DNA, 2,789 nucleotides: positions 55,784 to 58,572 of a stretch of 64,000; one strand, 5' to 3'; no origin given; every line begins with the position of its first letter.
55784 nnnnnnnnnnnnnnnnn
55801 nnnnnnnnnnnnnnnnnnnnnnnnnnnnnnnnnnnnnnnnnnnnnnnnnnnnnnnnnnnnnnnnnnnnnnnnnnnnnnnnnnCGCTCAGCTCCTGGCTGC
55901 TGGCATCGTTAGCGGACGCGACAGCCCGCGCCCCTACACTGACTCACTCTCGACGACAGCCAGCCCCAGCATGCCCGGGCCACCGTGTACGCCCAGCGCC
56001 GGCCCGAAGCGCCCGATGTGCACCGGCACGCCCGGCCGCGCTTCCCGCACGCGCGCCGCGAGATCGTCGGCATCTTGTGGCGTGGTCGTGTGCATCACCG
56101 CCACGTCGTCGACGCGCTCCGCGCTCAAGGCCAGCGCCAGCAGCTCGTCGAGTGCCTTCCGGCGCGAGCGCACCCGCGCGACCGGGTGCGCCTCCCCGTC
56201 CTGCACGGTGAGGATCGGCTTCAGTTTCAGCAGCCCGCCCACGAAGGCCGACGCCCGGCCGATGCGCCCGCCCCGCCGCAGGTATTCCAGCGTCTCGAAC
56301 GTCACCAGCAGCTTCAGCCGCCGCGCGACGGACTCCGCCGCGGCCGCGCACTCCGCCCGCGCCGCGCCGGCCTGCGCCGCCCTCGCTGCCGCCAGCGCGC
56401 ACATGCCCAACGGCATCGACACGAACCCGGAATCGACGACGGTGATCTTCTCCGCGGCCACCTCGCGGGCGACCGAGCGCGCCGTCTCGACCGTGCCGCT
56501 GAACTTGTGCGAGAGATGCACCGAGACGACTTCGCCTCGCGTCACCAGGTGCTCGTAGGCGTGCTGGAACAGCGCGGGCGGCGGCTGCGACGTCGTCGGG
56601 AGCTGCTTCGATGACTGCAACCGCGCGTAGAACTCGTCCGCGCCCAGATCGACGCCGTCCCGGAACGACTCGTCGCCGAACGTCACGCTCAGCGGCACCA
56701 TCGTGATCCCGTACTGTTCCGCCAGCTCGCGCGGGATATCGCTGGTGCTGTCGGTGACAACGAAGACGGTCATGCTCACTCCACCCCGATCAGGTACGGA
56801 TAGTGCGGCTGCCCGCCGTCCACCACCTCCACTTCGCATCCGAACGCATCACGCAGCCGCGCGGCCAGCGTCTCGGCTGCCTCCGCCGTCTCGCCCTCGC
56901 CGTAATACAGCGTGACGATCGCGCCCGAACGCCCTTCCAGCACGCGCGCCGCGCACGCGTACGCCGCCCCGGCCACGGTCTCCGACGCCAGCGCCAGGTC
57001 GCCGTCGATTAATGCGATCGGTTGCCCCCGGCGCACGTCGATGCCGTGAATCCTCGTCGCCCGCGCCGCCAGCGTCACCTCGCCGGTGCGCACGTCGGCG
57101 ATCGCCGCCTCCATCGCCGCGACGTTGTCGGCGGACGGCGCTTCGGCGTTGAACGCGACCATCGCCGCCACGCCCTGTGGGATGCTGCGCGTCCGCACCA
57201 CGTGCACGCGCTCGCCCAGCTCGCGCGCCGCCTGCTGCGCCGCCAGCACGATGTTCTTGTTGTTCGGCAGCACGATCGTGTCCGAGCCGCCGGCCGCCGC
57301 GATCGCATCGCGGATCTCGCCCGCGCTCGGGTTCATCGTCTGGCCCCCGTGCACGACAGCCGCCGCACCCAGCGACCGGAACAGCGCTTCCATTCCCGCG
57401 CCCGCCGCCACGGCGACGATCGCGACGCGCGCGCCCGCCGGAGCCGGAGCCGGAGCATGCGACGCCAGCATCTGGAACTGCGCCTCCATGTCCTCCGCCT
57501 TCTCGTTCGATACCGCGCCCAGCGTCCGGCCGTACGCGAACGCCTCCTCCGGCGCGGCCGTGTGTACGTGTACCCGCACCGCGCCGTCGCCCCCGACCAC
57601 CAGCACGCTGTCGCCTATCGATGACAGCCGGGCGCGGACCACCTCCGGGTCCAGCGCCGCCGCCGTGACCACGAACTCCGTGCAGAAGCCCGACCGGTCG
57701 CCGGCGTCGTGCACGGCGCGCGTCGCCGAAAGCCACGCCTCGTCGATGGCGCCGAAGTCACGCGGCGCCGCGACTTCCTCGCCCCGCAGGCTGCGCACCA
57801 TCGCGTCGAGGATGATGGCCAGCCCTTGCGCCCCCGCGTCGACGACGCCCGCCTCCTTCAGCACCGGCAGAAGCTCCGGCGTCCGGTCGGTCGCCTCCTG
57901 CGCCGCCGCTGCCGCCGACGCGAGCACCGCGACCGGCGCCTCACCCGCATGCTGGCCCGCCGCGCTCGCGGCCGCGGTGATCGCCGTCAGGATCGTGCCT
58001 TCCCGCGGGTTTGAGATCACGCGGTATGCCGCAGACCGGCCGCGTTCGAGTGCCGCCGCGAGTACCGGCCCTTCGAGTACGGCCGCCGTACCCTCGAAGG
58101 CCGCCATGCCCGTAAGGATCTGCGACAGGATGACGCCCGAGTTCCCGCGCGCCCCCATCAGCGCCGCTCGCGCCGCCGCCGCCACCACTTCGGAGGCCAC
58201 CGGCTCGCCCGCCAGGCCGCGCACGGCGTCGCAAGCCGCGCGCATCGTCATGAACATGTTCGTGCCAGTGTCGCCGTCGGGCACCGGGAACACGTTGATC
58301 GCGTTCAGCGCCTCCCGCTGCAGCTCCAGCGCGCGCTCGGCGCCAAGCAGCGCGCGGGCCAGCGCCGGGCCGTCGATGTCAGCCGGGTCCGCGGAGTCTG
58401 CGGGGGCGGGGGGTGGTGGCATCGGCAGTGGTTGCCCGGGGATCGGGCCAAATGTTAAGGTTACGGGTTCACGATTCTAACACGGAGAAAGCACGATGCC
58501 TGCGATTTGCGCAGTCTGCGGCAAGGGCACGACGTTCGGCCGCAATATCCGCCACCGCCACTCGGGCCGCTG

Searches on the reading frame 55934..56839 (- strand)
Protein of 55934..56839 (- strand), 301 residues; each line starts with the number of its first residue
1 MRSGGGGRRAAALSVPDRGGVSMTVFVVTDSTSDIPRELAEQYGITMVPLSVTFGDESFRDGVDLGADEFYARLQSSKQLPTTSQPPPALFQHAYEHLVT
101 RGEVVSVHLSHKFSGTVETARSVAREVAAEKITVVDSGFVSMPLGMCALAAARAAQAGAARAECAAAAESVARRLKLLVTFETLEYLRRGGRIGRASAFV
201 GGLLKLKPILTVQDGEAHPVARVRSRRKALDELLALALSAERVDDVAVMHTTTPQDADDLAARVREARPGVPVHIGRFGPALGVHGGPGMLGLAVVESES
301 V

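Call 15: search_protein_families(library=pfam, proteins=[window:55934-56839:-], max_evalue=0.01)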
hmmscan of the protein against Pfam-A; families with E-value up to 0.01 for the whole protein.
window:55934-56839:- (301 aa): 1 family
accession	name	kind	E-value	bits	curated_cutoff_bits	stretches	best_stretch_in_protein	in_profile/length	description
PF02645.21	DegV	-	7.1e-87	291.7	27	1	26-297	3-279/280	Uncharacterised protein, DegV family COG1307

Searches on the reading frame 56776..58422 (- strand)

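Call 15: search_protein_families(library=pfam, proteins=[window:56776-58422:-], max_evalue=0.01)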
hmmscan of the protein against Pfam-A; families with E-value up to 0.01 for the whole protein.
window:56776-58422:- (548 aa): 3 families
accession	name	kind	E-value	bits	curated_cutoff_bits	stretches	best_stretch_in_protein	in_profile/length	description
PF13684.11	FakA-like_C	-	6.8e-68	228.7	23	1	334-548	1-216/216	Fatty acid kinase subunit A-like, C-terminal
PF02734.22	Dak2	-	1e-36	126.9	27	1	46-209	1-173/174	DAK2 domain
PF21645.3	FakA-like_M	-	1.9e-18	66.5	24.9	1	245-317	3-78/80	Fatty acid kinase subunit A-like, middle domain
